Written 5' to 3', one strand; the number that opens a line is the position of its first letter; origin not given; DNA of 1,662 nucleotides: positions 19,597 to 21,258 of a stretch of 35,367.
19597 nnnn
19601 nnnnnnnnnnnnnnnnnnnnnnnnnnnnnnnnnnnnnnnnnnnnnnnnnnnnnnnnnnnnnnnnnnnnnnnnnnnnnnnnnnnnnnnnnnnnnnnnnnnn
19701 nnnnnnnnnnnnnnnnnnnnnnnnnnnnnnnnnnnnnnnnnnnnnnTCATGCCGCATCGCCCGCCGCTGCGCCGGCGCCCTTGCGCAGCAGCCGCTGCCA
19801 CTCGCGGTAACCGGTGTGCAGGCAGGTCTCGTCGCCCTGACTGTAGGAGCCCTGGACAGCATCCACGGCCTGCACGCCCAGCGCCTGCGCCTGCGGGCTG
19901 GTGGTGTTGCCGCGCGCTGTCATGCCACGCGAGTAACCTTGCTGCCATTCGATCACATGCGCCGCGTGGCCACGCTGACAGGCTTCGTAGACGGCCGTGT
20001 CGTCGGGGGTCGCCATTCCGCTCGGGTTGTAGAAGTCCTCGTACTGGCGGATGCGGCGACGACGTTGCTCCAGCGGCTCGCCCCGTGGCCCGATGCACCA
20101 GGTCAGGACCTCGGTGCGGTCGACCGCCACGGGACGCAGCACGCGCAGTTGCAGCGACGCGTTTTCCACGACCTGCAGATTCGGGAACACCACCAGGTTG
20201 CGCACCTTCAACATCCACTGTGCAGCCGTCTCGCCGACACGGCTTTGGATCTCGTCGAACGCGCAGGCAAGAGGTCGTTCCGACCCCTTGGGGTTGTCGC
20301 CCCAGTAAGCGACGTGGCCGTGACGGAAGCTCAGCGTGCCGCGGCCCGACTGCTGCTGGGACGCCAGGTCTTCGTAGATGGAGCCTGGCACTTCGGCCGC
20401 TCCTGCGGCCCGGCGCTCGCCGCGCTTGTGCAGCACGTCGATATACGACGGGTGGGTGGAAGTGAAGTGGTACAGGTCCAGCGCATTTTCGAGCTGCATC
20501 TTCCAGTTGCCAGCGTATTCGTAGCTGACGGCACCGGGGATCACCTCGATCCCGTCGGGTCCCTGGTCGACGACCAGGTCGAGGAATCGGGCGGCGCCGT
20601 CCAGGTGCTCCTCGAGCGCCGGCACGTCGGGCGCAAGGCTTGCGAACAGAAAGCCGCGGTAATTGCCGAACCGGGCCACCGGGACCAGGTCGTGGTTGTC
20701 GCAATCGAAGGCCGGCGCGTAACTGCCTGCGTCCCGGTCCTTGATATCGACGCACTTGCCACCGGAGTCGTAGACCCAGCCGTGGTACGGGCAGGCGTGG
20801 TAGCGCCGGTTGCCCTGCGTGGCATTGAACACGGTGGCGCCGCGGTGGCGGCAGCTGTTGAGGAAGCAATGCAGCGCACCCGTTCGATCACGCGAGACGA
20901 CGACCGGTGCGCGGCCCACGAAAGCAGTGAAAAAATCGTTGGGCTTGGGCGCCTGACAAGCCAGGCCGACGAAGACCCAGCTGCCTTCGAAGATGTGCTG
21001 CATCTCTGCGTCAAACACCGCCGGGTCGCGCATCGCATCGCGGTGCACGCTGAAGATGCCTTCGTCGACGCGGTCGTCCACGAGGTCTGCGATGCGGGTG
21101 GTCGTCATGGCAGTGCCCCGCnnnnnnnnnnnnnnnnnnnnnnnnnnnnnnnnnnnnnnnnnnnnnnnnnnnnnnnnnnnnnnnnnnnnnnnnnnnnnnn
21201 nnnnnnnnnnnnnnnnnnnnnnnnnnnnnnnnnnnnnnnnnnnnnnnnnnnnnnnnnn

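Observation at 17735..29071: Eleven-gene, translationally coupled Rieske-oxygenase operon of unassigned substrate under a divergent IclR regulator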

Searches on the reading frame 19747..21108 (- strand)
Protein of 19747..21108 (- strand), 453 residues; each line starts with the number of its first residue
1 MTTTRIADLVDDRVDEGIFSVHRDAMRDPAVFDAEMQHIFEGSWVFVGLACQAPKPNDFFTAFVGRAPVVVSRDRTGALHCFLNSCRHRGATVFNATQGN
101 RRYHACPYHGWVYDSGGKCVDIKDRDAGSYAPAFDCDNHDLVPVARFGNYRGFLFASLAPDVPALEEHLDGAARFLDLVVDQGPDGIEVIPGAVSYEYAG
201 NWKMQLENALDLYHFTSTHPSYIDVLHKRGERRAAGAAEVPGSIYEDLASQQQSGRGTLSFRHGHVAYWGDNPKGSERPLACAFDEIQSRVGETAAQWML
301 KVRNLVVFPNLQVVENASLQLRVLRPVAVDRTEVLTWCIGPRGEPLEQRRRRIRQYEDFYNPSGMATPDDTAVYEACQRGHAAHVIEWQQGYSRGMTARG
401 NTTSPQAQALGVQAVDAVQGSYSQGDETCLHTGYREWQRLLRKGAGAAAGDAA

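Call 5: search_protein_families(library=pfam, proteins=[window:19747-21108:-])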
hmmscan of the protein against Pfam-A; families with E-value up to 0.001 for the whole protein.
window:19747-21108:- (453 aa): 2 families
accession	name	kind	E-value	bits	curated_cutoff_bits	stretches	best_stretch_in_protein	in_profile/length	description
PF00848.25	Ring_hydroxyl_A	-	4.6e-17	63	24.9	1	193-441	9-206/208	Ring hydroxylating alpha subunit (catalytic domain)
PF00355.32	Rieske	-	4.9e-16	58.9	20.3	1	43-126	1-82/88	Rieske [2Fe-2S] domain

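Call 6: search_protein_families(library=ncbifam, proteins=[window:19747-21108:-])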
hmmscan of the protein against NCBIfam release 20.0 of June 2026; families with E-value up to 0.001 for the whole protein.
window:19747-21108:- (453 aa): 6 families
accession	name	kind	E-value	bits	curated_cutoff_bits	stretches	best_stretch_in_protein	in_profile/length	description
TIGR03229.1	benzo_1_2_benA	equivalog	5.1e-123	411.1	780.95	1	8-443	3-431/433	benzoate 1,2-dioxygenase large subunit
TIGR03228.1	anthran_1_2_A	equivalog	4.8e-96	322.1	671.9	1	8-444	3-437/438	anthranilate 1,2-dioxygenase large subunit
NF042946.1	3PPDioc_HcaE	equivalog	1.3e-51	176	830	1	20-378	15-376/450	3-phenylpropionate/cinnamic acid dioxygenase subunit alpha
NF041684.1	ant_diox_AndAc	equivalog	6.3e-38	130.4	750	1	26-382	28-377/418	anthranilate 1,2-dioxygenase large subunit AndAc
NF058607.1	GlBtMonoOxGbcA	equivalog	8e-35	120.1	670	1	6-228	20-231/420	glycine betaine monooxygenase oxygenase subunit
NF052579.1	BetMthstMoxSdmAMthl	equivalog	5.6e-07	28.8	600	1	64-124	37-96/351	4beta-methylsterol monooxygenase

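Call 8: find_encoding_contigs(protein=window:19747-21108:-, flank=10000, max_places=6)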
Protein window:19747-21108:- (453 aa): no gene with exactly this product is on record in the collection.

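Call 9: find_homologous_proteins(query=window:19747-21108:-)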
Query window:19747-21108:- (453 aa): 2329 proteins with E <= 0.001 among 8000 candidates; the best 120 are listed.
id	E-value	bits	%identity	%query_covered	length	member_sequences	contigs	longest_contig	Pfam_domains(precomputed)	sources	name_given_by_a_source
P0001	0.0e+0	1020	100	96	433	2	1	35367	PF00355.33,PF00848.26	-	-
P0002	3.3e-245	832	77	99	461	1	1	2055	PF00355.33,PF00848.26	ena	-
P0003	3.7e-216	737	69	99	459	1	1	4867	PF00355.33,PF00848.26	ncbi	-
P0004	4.6e-208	710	66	97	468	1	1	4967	PF00355.33,PF00848.26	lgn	-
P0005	3.8e-205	700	65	97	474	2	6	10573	PF00355.33,PF00848.26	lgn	-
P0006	5.3e-204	696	65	97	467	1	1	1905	PF00355.33,PF00848.26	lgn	-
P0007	4.3e-201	687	64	97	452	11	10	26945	PF00355.33,PF00848.26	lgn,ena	-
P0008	1.4e-200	685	64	97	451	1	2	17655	PF00355.33,PF00848.26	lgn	-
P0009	1.9e-200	685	64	97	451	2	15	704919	PF00355.33,PF00848.26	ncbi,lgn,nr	ncbi:MAG: Rieske 2Fe-2S domain-containing protein [Comamonadaceae bacterium]|nr:Rieske 2Fe-2S domain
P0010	3.5e-200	684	65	97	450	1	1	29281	PF00355.33,PF00848.26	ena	-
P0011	6.5e-200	683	65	97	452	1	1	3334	PF00355.33,PF00848.26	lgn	-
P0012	1.1e-199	682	65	99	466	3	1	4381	PF00355.33,PF00848.26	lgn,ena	-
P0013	7.0e-198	676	63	99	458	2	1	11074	PF00355.33,PF00848.26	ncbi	-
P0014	2.0e-192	658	61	98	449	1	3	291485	PF00355.33,PF00848.26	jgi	jgi:phenylpropionate dioxygenase-like ring-hydroxylating dioxygenase large terminal subunit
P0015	9.6e-189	646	61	98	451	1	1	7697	PF00355.33,PF00848.26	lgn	-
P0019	1.2e-178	613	60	95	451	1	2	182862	PF00355.33,PF00848.26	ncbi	-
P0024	1.6e-175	603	58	97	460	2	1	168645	PF00355.33,PF00848.26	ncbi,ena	-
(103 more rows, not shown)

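Call 10: find_encoding_contigs(protein=P0009, flank=10000, max_places=3)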
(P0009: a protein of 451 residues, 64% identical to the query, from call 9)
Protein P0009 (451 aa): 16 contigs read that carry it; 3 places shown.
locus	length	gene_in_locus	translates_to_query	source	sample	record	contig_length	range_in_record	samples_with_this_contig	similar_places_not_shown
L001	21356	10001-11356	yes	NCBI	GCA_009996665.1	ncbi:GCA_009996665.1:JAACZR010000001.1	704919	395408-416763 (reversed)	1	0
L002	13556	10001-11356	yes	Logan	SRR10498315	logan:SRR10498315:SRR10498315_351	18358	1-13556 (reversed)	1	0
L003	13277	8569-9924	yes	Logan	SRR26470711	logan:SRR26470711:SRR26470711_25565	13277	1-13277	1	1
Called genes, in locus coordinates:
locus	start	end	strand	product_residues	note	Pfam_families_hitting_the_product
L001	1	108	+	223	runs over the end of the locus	PF13462:Thioredoxin_4, PF01323:DSBA (weak), PF13743:Thioredoxin_5 (faint)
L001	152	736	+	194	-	PF07298:NnrU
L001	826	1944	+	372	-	PF07995:GSDH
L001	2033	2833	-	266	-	PF09339:HTH_IclR, PF01614:IclR_C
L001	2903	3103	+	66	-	PF00301:Rubredoxin, PF21349:RUBY_RBDX (faint)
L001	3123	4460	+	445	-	PF00355:Rieske, PF19301:LigXa_C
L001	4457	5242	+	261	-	PF03328:HpcH_HpaI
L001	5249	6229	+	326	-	PF00676:E1_dh, PF02775:TPP_enzyme_C (weak)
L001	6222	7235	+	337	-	PF02779:Transket_pyr, PF02780:Transketolase_C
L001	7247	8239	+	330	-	PF08240:ADH_N, PF00107:ADH_zinc_N, PF13602:ADH_zinc_N_2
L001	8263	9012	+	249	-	PF00596:Aldolase_II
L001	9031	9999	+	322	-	PF03401:TctC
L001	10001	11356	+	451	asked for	PF00355:Rieske, PF00848:Ring_hydroxyl_A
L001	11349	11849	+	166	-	PF13577:SnoaL_4, PF00866:Ring_hydroxyl_B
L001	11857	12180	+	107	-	PF00355:Rieske, PF13806:Rieske_2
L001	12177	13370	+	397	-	PF01266:DAO (faint), PF07992:Pyr_redox_2, PF13450:NAD_binding_8 (faint), PF00070:Pyr_redox, PF18113:Rbx_binding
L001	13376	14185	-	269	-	PF00528:BPD_transp_1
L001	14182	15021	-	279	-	PF00528:BPD_transp_1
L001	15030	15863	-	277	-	PF00005:ABC_tran, PF13304:AAA_21 (faint)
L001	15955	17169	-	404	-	PF03781:FGE-sulfatase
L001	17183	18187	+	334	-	PF00534:Glycos_transf_1, PF13692:Glyco_trans_1_4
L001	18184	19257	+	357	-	PF00586:AIRS, PF02769:AIRS_C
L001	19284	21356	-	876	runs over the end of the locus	PF01909:NTP_transf_2 (weak), PF08335:GlnD_UR_UTase, PF27444:GlnD_3rd, PF01966:HD (weak), PF27446:GlnD_5th, PF01842:ACT (faint)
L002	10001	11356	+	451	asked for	PF00355:Rieske, PF00848:Ring_hydroxyl_A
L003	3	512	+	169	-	?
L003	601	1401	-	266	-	PF09339:HTH_IclR, PF01614:IclR_C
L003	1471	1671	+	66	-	PF00301:Rubredoxin, PF21349:RUBY_RBDX (faint)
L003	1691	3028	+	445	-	PF00355:Rieske, PF19301:LigXa_C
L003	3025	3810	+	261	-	PF03328:HpcH_HpaI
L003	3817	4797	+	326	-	PF00676:E1_dh, PF02775:TPP_enzyme_C (weak)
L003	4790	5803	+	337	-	PF02779:Transket_pyr, PF02780:Transketolase_C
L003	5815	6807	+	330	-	PF08240:ADH_N, PF00107:ADH_zinc_N, PF13602:ADH_zinc_N_2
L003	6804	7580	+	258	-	PF00596:Aldolase_II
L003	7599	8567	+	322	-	PF03401:TctC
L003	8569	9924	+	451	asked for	PF00355:Rieske, PF00848:Ring_hydroxyl_A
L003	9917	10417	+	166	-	PF13577:SnoaL_4, PF00866:Ring_hydroxyl_B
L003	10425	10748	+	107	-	PF00355:Rieske, PF13806:Rieske_2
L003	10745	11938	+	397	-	PF01266:DAO (faint), PF07992:Pyr_redox_2, PF13450:NAD_binding_8 (faint), PF00070:Pyr_redox, PF18113:Rbx_binding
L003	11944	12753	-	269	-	PF00528:BPD_transp_1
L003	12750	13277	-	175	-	?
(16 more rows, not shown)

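Call 11: find_encoding_contigs(protein=P0010, flank=10000, max_places=2)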
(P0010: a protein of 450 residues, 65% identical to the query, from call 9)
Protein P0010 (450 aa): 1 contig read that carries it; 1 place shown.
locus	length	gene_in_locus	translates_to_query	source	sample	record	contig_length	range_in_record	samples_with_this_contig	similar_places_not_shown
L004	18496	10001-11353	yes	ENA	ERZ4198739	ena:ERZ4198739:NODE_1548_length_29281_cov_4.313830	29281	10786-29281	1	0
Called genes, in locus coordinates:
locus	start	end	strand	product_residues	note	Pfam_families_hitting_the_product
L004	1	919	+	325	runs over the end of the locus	PF03401:TctC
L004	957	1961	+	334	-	PF00126:HTH_1, PF03466:LysR_substrate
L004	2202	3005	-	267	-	PF09339:HTH_IclR, PF01614:IclR_C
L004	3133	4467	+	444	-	PF00355:Rieske, PF19301:LigXa_C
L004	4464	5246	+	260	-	PF03328:HpcH_HpaI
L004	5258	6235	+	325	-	-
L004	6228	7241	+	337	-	PF02779:Transket_pyr, PF02780:Transketolase_C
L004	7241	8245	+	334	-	PF08240:ADH_N, PF00107:ADH_zinc_N, PF13602:ADH_zinc_N_2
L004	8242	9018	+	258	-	PF00596:Aldolase_II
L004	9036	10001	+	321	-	PF03401:TctC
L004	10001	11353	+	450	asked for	PF00355:Rieske, PF00848:Ring_hydroxyl_A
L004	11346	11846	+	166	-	PF13577:SnoaL_4, PF00866:Ring_hydroxyl_B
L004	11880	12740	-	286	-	PF00126:HTH_1, PF03466:LysR_substrate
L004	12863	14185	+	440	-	PF00884:Sulfatase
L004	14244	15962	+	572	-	PF00501:AMP-binding, PF13193:AMP-binding_C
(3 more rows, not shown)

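Call 12: search_solved_structures(query=window:19747-21108:-, max_evalue=1e-20)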
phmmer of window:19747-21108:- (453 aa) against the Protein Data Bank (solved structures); distinct sequences matched with E-value up to 1e-20: 28.
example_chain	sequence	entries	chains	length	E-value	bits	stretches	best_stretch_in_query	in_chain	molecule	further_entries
8k0a_A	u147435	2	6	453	3.7e-43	151.2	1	26-383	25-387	3-phenylpropionate/cinnamic acid dioxygenase subunit alpha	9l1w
7yls_B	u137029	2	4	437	2.6e-42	148.5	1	20-389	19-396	Rieske (2Fe-2S) domain protein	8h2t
9o71_A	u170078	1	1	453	1.7e-41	145.8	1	20-389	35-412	Phenylpropionate dioxygenase-like ring-hydroxylating dioxygenase large terminal subunit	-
1uli_A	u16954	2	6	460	1.2e-40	143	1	6-424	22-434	biphenyl dioxygenase large subunit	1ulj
9vdb_A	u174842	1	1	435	3.1e-40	141.6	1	6-389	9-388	Ring hydroxylating dioxygenase, alpha subunit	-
2b1x_A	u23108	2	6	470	7.5e-37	130.4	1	23-224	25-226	naphthalene dioxygenase large subunit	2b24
4hjl_A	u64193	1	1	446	1.5e-36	129.4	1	27-380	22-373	Naphthalene 1,2-dioxygenase subunit alpha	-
1eg9_A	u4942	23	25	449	1.5e-36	129.4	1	27-380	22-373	PROTEIN (NAPHTHALENE 1,2-DIOXYGENASE ALPHA SUBUNIT) | NAPHTHALENE 1,2-DIOXYGENASE | NAPHTHALENE 1,2-DIOXYGENASE ALPHA SUBUNIT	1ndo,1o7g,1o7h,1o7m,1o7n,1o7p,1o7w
9jp5_A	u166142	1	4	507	3.3e-36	128.3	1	17-377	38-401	Phthalate 3,4-dioxygenase alpha subunit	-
2hmj_A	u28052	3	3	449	5.5e-36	127.6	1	27-379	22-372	Naphthalene 1,2-dioxygenase alpha subunit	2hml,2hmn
2yfi_A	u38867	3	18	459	7.9e-36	127.1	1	26-422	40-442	BIPHENYL DIOXYGENASE SUBUNIT ALPHA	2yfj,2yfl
3en1_A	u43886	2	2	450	1.9e-35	125.8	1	25-423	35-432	Benzene 1,2-dioxygenase subunit alpha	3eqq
2xsh_A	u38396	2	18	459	5.7e-35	124.2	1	26-406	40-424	BIPHENYL DIOXYGENASE SUBUNIT ALPHA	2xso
2xr8_A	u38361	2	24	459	9.6e-35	123.5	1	26-406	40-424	BIPHENYL DIOXYGENASE SUBUNIT ALPHA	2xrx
2ckf_A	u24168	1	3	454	1.3e-34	123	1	20-343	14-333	RING-HYDROXYLATING DIOXYGENASE ALPHA SUBUNIT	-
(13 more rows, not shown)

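Call 24: find_related_loci(query=A1, collection=genome_contigs, flank=10000)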
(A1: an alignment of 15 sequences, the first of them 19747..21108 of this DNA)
Query A1 (453 aa) in genome_contigs; peptide patterns used: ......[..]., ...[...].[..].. (x = any residue, [..] = any of these).
600 stretches matched a pattern (row limit reached: there are more); 566 encode a relative of the query (tblastn E <= 1e-3); the best 80 are kept; 80 distinct loci.
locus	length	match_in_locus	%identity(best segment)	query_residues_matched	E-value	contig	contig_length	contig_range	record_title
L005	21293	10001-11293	53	7-444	1e-155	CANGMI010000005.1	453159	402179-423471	MAG: Proteobacteria bacterium isolate Jr-7aug17-123 genome assembly, contig: Jr-7aug17-C9, whole genome shotgun sequence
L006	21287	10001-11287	52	9-441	6e-154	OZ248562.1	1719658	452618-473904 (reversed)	Burkholderiaceae bacterium isolate RE-1 genome assembly, chromosome: RE-1-c1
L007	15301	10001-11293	50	7-441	3e-148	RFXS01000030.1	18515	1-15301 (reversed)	MAG: Betaproteobacteria bacterium isolate WB5_2B_086 contig_100_29, whole genome shotgun sequence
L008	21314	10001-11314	49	6-448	5e-148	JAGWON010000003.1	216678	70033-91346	MAG: Alphaproteobacteria bacterium isolate REEB257 contig-150_37, whole genome shotgun sequence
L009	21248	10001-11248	52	19-444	8e-148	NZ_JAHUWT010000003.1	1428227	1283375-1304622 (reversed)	Bordetella sp. BOR01 NODE_3_length_1428227_cov_44.743242, whole genome shotgun sequence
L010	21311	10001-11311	50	1-441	5e-147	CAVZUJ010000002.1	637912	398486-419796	MAG: uncultured beta proteobacterium isolate MFD04967.bin.2.132 genome assembly, contig: contig_32918, whole genome shot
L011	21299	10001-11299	50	6-441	2e-145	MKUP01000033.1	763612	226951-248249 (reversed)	MAG: Burkholderiales bacterium 67-32 SCNpilot_cont_300_bf_scaffold_93, whole genome shotgun sequence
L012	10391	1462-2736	50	9-437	8e-145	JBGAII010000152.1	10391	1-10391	MAG: Rubrivivax sp. isolate MAG_MBR_H125.99 MBRH125-99_opera_contig_10398, whole genome shotgun sequence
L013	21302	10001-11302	47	6-444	2e-143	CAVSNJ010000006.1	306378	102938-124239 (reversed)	MAG: uncultured Alphaproteobacteria bacterium isolate MFD03399.bin.1.6 genome assembly, contig: contig_18800, whole geno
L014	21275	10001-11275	52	16-451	1e-141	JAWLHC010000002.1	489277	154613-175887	MAG: Verticiella sp. isolate 30dZY2.bin.29 NODE_27_length_489277_cov_10.783574, whole genome shotgun sequence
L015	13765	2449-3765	51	4-440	6e-141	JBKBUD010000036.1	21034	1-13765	MAG: Novosphingobium sp. isolate 21I_061.bin.16 NODE_1236_length_21034_cov_5.130397, whole genome shotgun sequence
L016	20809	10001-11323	49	9-445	6e-141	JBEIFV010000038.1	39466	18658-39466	MAG: Burkholderiales bacterium isolate Sample-102-S76-bin-101 Sample_102_S76-bin_101-k141_389097, whole genome shotgun s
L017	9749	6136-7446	48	1-443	1e-140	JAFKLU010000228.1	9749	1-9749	MAG: Sphingomonadales bacterium isolate SCN18_30_10_14_R1_B_66_9 SCN18_30_10_14_R1_B_scaffold_9938, whole genome shotgun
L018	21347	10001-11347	46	1-452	1e-135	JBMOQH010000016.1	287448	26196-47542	MAG: Pseudomonadota bacterium isolate Betzabe_MAG149 MAG149_16, whole genome shotgun sequence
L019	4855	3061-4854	46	1-442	2e-136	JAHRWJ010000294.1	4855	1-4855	MAG: Immundisolibacteraceae bacterium isolate DC_out105 k91_3140885, whole genome shotgun sequence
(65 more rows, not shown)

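Call 26: find_encoding_contigs(protein=P0014, flank=10000, max_places=1)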
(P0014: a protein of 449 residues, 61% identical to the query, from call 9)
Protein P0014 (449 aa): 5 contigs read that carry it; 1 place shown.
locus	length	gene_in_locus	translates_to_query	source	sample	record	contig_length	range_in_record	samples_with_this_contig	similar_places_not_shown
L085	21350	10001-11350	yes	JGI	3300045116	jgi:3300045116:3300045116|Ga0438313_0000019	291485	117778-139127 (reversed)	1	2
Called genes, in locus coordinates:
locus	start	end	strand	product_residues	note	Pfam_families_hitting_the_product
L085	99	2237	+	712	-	PF02629:CoA_binding (weak), PF13380:CoA_binding_2, PF13607:Succ_CoA_lig, PF13549:ATP-grasp_5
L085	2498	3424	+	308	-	PF02770:Acyl-CoA_dh_M, PF00441:Acyl-CoA_dh_1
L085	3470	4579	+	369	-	PF02771:Acyl-CoA_dh_N, PF00441:Acyl-CoA_dh_1, PF08028:Acyl-CoA_dh_2 (weak)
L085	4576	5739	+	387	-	PF22691:Thiolase_C_1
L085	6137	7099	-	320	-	PF00126:HTH_1, PF03466:LysR_substrate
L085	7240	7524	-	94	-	-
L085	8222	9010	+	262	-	PF00596:Aldolase_II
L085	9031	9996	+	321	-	PF03401:TctC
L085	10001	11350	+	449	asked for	PF00355:Rieske, PF00848:Ring_hydroxyl_A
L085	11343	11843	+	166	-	PF13577:SnoaL_4, PF00866:Ring_hydroxyl_B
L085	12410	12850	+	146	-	PF01527:HTH_Tnp_1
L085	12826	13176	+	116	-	PF05717:TnpB_IS66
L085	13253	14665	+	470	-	PF13007:LZ_Tnp_IS66, PF13005:zf-IS66, PF03050:DDE_Tnp_IS66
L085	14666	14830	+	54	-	PF13817:DDE_Tnp_IS66_C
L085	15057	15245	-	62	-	-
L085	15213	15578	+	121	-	PF05598:DUF772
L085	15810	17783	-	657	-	PF11843:DUF3363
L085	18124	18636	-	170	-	PF10502:Peptidase_S26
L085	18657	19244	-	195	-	PF11000:DUF2840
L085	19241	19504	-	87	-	-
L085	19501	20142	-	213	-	PF01656:CbiA, PF02374:ArsA_ATPase (faint), PF06564:CBP_BcsQ (faint), PF09140:MipZ (faint), PF10609:ParA, PF13614:AAA_31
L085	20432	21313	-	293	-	PF10134:RPA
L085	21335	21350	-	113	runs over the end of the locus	PF12728:HTH_17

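Call 27: find_encoding_contigs(protein=P0019, flank=10000, max_places=1)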
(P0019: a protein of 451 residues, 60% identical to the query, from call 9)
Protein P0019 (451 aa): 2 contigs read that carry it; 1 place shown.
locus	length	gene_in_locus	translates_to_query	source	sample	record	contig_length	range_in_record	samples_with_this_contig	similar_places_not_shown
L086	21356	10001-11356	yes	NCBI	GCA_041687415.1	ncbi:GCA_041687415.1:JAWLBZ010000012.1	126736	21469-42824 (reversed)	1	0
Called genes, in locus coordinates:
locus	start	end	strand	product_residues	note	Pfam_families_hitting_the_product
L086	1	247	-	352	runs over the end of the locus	PF07883:Cupin_2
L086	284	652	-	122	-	PF01258:zf-dskA_traR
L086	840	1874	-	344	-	PF02779:Transket_pyr, PF02780:Transketolase_C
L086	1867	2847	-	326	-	PF00676:E1_dh, PF02775:TPP_enzyme_C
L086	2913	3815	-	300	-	PF23441:SDR (faint), PF00106:adh_short, PF13561:adh_short_C2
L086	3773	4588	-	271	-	PF03328:HpcH_HpaI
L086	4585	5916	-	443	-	PF00355:Rieske, PF19301:LigXa_C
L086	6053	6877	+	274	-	PF09339:HTH_IclR, PF01614:IclR_C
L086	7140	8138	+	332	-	PF08240:ADH_N, PF00107:ADH_zinc_N, PF13602:ADH_zinc_N_2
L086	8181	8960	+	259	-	PF00596:Aldolase_II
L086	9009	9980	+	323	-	PF03401:TctC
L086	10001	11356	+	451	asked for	PF00355:Rieske, PF00848:Ring_hydroxyl_A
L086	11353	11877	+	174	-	PF00866:Ring_hydroxyl_B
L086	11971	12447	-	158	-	PF00383:dCMP_cyt_deam_1, PF14437:MafB19-deam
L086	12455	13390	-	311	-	PF00126:HTH_1, PF03466:LysR_substrate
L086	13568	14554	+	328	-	PF03401:TctC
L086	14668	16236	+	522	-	PF00884:Sulfatase, PF01663:Phosphodiest, PF16347:SGSH_C, PF14707:Sulfatase_C (weak)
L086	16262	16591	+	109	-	PF07978:NIPSNAP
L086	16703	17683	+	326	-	PF16868:NMT1_3, PF09084:NMT1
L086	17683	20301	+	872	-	PF06808:DctM, PF11874:DUF3394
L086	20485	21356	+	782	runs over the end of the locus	PF13946:DUF4214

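Call 28: find_encoding_contigs(protein=P0024, flank=10000, max_places=1)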
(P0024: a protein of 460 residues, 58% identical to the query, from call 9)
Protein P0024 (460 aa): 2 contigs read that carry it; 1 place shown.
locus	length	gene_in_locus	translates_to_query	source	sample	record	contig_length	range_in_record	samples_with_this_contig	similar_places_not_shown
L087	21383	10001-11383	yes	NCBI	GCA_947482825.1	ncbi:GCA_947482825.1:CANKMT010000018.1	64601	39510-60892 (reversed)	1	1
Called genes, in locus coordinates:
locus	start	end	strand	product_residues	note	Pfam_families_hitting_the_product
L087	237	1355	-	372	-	PF13173:AAA_14, PF13635:DUF4143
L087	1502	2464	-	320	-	PF03401:TctC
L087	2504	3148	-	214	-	PF13635:DUF4143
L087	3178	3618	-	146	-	PF13401:AAA_22 (faint), PF13173:AAA_14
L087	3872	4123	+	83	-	PF00583:Acetyltransf_1, PF13508:Acetyltransf_7, PF13673:Acetyltransf_10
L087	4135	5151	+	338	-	PF01073:3Beta_HSD, PF01370:Epimerase, PF05368:NmrA, PF13460:NAD_binding_10, PF16363:GDP_Man_Dehyd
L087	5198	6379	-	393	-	PF07690:MFS_1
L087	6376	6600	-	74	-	-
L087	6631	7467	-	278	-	PF00005:ABC_tran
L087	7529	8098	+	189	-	PF01641:SelR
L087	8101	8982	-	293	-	PF16868:NMT1_3, PF12974:Phosphonate-bd (weak)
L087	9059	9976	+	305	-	PF02826:2-Hacid_dh_C (faint), PF03446:NAD_binding_2, PF03807:F420_oxidored (weak), PF14833:NAD_binding_11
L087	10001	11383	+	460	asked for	PF00355:Rieske, PF00848:Ring_hydroxyl_A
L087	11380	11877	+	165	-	PF13577:SnoaL_4 (weak), PF00866:Ring_hydroxyl_B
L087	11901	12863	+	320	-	PF03401:TctC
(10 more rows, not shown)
